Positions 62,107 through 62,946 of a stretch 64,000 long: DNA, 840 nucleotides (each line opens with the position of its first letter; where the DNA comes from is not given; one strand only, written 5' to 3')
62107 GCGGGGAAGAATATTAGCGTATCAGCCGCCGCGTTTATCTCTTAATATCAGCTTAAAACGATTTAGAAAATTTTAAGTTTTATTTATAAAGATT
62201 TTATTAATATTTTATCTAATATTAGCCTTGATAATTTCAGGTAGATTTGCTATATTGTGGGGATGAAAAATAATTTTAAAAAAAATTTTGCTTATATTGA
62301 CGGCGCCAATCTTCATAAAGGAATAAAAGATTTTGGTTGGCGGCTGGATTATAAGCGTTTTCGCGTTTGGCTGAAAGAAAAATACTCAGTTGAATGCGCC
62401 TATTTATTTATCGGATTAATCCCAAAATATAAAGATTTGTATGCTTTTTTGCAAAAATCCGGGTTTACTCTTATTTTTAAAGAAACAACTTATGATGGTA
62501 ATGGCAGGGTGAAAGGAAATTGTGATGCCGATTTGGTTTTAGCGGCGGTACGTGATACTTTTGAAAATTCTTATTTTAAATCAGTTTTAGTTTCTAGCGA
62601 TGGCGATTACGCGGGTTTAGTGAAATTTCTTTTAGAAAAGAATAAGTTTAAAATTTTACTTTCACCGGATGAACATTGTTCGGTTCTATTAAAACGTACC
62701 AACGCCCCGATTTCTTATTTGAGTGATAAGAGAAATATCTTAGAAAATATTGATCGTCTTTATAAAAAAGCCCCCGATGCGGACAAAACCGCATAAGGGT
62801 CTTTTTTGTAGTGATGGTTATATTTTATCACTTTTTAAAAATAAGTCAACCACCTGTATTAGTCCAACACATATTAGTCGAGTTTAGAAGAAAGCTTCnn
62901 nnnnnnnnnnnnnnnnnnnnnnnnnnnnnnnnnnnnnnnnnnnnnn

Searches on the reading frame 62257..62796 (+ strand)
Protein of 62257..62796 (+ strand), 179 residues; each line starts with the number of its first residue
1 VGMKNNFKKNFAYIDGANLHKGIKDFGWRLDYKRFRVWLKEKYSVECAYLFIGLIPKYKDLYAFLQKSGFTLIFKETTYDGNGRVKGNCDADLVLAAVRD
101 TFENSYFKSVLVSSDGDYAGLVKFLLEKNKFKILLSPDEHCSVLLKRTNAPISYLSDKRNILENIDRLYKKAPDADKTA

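Call 20: search_protein_families(library=ncbifam, proteins=[window:62257-62796:+], max_evalue=0.01)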
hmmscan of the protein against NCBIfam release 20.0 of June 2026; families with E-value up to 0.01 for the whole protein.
window:62257-62796:+ (179 aa): 0 families

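Call 48: search_protein_families(library=pfam, proteins=[window:62257-62796:+], max_evalue=0.00001)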
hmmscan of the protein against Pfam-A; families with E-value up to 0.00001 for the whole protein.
window:62257-62796:+ (179 aa): 1 family
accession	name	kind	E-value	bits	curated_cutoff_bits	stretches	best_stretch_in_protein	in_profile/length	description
PF01936.24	NYN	-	5.7e-11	43.6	24.2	1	13-139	5-128/145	NYN domain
